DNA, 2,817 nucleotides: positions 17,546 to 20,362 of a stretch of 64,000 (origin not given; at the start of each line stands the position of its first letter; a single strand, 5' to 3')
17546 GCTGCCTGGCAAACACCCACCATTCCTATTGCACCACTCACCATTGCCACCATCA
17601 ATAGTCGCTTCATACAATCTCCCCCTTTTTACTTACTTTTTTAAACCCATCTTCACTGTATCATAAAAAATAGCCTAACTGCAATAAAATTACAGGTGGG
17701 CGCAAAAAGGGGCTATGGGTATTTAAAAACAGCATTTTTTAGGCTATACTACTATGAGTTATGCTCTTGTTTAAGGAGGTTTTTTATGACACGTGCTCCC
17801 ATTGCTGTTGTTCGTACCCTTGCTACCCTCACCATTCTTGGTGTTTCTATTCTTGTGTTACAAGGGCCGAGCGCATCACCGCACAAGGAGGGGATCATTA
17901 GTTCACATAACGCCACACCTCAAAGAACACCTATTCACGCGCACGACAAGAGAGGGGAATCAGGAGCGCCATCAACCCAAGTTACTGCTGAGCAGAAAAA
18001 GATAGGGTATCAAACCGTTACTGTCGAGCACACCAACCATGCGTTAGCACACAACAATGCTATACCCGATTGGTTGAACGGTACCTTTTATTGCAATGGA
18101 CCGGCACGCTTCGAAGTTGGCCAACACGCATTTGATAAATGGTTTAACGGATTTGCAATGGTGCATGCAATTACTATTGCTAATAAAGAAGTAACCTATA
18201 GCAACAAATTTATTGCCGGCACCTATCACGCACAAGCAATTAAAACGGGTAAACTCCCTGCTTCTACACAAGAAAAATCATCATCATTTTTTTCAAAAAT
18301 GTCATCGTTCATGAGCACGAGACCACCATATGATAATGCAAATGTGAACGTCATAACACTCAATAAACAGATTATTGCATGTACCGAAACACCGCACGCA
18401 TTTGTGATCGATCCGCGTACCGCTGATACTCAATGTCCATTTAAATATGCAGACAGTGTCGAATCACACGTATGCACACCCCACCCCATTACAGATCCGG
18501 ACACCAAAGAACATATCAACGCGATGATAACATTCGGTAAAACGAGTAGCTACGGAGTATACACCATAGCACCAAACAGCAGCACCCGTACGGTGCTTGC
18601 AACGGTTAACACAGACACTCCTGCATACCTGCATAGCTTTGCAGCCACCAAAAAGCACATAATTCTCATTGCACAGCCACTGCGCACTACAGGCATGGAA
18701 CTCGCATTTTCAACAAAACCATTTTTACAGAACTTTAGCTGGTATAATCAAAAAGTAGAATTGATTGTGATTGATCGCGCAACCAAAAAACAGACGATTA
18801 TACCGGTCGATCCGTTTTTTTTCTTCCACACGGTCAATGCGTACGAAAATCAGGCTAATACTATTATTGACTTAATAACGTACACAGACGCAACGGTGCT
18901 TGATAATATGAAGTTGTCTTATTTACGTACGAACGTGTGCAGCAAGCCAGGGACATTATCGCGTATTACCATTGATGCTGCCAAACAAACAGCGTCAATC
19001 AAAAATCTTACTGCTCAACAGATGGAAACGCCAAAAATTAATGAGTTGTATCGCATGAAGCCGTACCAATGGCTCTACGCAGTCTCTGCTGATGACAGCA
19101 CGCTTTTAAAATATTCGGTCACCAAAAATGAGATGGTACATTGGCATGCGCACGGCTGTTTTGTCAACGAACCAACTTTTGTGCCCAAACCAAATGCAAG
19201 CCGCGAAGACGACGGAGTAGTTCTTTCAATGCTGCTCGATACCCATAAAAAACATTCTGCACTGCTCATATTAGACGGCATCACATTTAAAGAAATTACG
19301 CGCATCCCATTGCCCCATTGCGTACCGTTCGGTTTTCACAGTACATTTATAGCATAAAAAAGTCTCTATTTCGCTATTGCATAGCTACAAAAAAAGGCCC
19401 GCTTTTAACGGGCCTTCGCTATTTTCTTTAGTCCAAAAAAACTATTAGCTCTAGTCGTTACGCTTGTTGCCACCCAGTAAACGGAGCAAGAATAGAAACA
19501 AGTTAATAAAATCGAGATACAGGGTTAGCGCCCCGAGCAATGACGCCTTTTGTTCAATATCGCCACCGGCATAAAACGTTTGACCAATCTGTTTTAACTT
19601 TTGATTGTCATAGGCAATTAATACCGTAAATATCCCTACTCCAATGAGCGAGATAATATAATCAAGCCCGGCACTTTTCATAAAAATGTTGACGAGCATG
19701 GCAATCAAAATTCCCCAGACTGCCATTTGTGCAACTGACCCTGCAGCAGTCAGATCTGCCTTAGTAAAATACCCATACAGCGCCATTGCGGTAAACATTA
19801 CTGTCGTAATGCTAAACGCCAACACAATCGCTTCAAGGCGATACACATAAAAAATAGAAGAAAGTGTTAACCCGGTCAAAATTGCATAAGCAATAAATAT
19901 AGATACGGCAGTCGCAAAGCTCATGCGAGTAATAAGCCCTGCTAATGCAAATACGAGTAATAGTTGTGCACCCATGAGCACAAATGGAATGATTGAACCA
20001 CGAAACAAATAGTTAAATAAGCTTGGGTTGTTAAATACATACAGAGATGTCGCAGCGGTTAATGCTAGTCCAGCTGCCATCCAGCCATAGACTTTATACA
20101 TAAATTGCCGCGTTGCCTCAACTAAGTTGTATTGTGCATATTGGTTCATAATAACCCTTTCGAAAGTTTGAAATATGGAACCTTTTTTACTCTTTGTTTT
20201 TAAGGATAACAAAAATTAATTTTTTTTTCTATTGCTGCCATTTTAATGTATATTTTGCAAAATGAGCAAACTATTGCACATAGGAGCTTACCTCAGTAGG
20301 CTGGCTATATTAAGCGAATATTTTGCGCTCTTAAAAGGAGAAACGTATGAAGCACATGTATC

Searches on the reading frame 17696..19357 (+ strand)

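Call 40: search_protein_families(library=pfam, proteins=[window:17696-19357:+], max_evalue=0.001)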
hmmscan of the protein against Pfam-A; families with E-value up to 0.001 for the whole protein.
window:17696-19357:+ (553 aa): 1 family
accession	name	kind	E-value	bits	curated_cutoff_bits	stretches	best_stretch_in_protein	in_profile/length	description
PF03055.21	RPE65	-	1.5e-97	328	27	1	122-552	20-468/469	Retinal pigment epithelial membrane protein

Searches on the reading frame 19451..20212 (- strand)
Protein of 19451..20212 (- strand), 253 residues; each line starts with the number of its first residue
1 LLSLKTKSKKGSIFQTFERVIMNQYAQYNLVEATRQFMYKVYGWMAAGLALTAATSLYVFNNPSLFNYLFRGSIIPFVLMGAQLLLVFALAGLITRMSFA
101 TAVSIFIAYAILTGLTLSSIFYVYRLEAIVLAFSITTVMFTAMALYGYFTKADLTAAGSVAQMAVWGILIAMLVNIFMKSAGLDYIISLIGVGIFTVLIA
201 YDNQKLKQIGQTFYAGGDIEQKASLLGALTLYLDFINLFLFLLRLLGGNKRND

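Call 40: search_protein_families(library=pfam, proteins=[window:19451-20212:-], max_evalue=0.001)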
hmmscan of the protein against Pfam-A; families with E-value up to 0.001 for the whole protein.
window:19451-20212:- (253 aa): 2 families
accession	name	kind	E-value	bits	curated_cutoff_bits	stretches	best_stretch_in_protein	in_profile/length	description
PF01027.25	Bax1-I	-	1.2e-50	172.7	34.1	1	35-246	1-207/207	Inhibitor of apoptosis-promoting Bax1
PF12811.12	BaxI_1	-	0.00027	21.1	26.2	1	47-246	35-228/233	Bax inhibitor 1 like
